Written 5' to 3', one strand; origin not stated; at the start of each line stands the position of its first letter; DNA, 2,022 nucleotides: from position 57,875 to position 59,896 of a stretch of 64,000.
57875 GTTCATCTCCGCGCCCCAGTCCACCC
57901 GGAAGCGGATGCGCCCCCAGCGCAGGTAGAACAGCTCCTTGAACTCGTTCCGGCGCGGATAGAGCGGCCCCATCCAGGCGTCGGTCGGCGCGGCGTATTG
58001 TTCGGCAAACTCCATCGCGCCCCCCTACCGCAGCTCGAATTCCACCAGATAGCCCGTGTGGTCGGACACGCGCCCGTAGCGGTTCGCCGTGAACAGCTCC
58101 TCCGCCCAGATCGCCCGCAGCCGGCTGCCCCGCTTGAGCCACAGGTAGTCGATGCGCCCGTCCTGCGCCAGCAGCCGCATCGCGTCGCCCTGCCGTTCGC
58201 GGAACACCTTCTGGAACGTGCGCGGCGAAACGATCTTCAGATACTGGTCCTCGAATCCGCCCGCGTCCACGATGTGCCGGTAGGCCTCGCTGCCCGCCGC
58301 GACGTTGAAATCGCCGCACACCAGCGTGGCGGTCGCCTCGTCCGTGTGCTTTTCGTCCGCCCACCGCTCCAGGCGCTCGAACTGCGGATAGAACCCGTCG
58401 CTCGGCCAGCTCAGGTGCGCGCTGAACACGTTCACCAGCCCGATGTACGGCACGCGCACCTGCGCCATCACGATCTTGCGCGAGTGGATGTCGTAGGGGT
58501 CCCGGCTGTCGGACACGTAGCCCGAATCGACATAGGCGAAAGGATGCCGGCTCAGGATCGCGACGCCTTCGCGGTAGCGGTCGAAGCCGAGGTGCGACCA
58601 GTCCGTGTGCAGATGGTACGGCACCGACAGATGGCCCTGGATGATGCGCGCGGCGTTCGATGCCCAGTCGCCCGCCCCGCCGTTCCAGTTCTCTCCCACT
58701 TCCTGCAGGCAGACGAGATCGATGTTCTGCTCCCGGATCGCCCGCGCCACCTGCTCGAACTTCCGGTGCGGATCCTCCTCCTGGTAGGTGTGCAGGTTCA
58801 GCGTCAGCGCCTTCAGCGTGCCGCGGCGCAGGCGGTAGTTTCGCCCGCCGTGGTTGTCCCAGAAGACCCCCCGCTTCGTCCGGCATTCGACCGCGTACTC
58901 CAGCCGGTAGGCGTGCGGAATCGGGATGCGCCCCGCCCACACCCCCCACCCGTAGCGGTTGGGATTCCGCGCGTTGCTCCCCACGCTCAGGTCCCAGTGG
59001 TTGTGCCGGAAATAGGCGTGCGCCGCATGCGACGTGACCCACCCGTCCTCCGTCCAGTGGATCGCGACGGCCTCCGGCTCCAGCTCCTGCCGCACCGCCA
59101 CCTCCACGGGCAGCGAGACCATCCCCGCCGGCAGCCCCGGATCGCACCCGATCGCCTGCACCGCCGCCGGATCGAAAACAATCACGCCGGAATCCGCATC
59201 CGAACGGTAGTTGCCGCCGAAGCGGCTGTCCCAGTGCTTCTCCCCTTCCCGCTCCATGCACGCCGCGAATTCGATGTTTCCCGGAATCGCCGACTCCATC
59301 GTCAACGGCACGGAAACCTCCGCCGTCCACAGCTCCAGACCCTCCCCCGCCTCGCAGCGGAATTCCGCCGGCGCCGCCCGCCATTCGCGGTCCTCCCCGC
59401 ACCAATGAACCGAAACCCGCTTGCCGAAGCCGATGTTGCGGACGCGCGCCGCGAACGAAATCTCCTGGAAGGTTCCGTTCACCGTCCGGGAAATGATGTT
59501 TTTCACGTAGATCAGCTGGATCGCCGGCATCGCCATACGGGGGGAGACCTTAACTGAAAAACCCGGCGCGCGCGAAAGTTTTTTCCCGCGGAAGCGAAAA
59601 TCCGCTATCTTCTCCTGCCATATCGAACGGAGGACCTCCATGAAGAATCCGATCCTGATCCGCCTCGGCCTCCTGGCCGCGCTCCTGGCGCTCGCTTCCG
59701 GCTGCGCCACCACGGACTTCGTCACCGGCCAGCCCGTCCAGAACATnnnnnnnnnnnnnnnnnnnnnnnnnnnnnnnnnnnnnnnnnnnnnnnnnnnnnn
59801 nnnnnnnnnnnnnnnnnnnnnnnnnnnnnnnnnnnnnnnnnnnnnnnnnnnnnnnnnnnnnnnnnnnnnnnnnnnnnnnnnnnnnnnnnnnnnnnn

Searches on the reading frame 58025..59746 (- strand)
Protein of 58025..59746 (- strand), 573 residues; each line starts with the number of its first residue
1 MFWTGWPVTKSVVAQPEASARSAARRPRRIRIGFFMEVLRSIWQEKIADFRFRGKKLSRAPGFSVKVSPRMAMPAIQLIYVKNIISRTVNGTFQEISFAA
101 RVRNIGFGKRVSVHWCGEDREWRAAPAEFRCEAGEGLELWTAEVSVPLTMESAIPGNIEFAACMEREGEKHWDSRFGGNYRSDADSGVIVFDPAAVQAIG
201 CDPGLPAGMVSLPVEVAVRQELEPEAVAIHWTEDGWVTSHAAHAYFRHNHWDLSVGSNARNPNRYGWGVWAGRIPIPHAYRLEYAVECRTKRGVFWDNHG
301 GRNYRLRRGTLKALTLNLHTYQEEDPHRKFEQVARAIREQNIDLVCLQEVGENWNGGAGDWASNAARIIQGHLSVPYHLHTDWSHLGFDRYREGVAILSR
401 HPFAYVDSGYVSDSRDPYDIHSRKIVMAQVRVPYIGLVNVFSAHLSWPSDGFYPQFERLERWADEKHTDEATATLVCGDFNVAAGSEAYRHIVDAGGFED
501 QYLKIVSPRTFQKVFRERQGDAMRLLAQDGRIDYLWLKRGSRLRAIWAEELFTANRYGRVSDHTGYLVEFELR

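Call 4: search_protein_families(library=pfam, proteins=[window:58025-59746:-], max_evalue=0.01)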
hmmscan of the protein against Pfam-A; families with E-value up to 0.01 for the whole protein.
window:58025-59746:- (573 aa): 2 families
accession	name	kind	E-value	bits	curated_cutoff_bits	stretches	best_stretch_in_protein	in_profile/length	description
PF03372.29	Exo_endo_phos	-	3.1e-20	73.3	24.5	1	314-563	1-225/225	Endonuclease/Exonuclease/phosphatase family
PF03370.18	CBM_21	-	3.5e-11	43.8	28.9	1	226-306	35-112/113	Carbohydrate/starch-binding module (family 21)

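Call 5: search_protein_families(library=ncbifam, proteins=[window:58025-59746:-], max_evalue=0.01)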
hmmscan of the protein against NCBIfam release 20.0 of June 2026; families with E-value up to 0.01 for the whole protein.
window:58025-59746:- (573 aa): 2 families
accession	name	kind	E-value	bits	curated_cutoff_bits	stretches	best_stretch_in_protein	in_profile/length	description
TIGR00195.1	exoDNase_III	equivalog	0.00041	20.1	182.55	1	333-485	18-152/254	exodeoxyribonuclease III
TIGR00633.1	xth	equivalog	0.0013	18.3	99.05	1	333-536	19-204/255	exodeoxyribonuclease III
